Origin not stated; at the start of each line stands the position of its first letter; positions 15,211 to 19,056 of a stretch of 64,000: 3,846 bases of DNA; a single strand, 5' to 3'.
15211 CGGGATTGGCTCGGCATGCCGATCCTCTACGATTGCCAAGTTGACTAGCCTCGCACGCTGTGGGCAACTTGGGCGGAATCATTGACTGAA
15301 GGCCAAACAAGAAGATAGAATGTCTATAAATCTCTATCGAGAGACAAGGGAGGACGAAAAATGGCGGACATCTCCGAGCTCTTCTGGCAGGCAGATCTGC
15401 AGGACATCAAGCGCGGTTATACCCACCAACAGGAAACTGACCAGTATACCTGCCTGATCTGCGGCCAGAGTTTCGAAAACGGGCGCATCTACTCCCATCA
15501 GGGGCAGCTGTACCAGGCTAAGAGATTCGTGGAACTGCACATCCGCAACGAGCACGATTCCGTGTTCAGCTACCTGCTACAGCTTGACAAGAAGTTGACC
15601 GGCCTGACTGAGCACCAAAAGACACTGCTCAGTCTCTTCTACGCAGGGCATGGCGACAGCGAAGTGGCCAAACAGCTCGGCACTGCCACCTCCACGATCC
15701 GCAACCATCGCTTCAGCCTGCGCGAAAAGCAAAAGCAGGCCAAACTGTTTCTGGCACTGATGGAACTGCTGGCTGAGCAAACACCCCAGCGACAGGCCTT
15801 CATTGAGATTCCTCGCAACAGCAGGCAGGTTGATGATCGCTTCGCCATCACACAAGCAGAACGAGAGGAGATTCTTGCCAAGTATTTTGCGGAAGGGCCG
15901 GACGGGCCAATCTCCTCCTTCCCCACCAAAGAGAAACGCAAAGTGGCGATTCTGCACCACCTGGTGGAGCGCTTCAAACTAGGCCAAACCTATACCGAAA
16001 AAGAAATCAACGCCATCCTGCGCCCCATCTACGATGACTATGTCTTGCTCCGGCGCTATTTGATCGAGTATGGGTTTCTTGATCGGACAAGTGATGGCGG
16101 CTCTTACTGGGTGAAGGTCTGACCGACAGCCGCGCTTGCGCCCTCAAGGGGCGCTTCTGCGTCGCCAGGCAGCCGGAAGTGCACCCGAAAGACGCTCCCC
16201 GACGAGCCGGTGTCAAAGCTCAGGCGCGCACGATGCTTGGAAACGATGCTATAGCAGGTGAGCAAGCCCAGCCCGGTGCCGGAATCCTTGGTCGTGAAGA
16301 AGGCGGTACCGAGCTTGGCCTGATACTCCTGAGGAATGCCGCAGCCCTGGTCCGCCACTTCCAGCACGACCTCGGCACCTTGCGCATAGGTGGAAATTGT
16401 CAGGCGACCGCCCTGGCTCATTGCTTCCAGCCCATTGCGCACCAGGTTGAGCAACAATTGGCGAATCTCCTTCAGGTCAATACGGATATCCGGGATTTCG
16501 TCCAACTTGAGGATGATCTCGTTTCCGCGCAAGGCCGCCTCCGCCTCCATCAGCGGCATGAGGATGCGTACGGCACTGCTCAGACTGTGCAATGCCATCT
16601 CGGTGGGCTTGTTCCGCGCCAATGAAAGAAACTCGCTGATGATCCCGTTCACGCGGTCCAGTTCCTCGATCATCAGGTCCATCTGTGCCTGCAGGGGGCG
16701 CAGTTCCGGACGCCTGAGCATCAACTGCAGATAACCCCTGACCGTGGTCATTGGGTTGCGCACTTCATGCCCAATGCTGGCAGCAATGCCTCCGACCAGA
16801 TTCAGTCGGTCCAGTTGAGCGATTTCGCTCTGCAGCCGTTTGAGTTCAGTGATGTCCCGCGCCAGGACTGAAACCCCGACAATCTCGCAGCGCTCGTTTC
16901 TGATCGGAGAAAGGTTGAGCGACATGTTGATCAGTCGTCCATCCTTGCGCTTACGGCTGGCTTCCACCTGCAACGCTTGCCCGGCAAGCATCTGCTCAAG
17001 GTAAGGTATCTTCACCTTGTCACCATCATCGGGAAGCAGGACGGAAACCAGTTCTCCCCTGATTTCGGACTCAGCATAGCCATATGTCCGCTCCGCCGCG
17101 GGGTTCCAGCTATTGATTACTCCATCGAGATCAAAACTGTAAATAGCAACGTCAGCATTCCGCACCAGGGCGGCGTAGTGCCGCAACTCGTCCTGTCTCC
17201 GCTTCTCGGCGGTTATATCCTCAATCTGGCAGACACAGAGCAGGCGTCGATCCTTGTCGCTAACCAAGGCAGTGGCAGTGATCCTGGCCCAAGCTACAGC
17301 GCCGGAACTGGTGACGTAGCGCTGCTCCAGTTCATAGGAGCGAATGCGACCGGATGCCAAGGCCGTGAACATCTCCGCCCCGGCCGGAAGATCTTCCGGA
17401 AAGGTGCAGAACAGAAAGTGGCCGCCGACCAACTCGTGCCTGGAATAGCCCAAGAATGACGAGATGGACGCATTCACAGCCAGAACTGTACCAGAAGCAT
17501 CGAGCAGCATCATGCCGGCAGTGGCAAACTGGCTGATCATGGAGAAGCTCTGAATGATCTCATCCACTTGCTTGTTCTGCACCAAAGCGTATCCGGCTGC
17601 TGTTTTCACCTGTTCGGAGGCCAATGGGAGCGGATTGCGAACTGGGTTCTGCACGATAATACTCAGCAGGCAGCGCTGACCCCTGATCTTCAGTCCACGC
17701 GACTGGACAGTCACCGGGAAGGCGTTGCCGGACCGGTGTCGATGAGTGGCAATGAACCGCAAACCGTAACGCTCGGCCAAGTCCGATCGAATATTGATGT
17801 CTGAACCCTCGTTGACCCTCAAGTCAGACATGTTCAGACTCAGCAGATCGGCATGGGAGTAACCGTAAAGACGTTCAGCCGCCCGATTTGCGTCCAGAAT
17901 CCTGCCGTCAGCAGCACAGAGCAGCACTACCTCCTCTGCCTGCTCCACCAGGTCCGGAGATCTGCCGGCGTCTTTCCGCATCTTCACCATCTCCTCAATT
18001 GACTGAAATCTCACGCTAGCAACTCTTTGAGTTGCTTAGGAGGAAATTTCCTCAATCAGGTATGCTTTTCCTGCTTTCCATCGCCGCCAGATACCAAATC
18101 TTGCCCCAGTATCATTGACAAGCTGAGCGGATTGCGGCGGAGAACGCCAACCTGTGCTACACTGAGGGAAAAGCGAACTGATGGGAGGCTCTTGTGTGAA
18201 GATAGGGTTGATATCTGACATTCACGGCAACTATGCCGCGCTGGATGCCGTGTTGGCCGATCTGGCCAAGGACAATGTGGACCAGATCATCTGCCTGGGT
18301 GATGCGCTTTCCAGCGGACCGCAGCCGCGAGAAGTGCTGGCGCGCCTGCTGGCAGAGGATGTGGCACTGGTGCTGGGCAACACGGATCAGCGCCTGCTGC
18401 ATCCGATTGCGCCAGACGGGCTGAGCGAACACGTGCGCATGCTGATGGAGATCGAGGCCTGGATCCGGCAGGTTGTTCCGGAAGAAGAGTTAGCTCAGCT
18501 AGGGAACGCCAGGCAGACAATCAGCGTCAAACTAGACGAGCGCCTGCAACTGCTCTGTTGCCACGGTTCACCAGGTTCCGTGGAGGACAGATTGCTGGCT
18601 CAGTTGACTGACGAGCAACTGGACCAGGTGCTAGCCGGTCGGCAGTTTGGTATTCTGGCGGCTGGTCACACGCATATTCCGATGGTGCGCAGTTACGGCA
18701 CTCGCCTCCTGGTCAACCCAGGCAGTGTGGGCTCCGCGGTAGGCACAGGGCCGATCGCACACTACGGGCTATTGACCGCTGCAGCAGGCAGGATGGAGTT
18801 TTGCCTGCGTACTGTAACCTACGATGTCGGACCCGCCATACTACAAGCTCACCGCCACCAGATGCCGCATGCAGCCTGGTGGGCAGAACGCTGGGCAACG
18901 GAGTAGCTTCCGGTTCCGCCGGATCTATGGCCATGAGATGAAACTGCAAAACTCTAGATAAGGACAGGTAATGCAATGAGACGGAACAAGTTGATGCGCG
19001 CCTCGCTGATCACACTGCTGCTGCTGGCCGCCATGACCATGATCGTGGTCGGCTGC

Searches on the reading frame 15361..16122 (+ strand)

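Call 60: search_protein_families(library=pfam, proteins=[window:15361-16122:+], max_evalue=0.001)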
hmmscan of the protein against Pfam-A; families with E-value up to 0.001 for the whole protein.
window:15361-16122:+ (253 aa): 2 families
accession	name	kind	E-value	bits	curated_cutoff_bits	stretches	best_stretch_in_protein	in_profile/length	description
PF09860.14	DUF2087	-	2e-29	101.9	22.4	1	184-251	2-69/69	Uncharacterized protein conserved in bacteria (DUF2087)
PF00196.25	GerE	-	0.00016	21.6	23.5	1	82-123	3-44/57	Bacterial regulatory proteins, luxR family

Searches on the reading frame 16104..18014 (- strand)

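Call 60: search_protein_families(library=pfam, proteins=[window:16104-18014:-], max_evalue=0.001)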
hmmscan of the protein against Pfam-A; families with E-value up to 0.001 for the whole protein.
window:16104-18014:- (636 aa): 7 families
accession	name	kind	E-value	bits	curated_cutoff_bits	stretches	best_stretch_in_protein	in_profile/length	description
PF13426.13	PAS_9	-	3.3e-35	120.9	27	3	295-390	8-103/103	PAS domain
PF00989.32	PAS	-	1.9e-33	115.3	22.6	3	279-388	2-113/113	PAS fold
PF08448.16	PAS_4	-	1.3e-24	87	23.1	1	286-393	3-110/110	PAS fold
PF08447.18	PAS_3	-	1.5e-19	70.5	25.6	2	178-260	2-84/89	PAS fold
PF02518.31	HATPase_c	-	2e-19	70.5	26.4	1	513-616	2-110/111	Histidine kinase-, DNA gyrase B-, and HSP90-like ATPase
PF13188.13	PAS_8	-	3.4e-18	65.3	21.8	2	22-61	6-42/65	PAS domain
PF00512.31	HisKA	-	1.9e-11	44.3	26.9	1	411-468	6-63/66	His Kinase A (phospho-acceptor) domain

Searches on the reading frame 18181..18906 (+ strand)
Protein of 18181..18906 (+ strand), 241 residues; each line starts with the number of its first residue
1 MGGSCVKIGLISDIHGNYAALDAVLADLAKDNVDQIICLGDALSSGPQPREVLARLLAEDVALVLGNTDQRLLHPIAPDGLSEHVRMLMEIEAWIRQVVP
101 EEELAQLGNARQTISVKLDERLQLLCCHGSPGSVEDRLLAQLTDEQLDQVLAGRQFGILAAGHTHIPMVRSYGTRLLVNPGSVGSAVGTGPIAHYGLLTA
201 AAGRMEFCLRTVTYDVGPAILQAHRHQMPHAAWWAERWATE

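Call 60: search_protein_families(library=pfam, proteins=[window:18181-18906:+], max_evalue=0.001)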
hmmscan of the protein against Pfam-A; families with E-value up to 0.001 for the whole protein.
window:18181-18906:+ (241 aa): 2 families
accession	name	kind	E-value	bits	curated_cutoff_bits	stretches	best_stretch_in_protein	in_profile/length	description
PF12850.12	Metallophos_2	-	7.4e-22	78.5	27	1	7-199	2-150/154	Calcineurin-like phosphoesterase superfamily domain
PF00149.33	Metallophos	-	3.9e-13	50.7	21.5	1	7-166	2-190/191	Calcineurin-like phosphoesterase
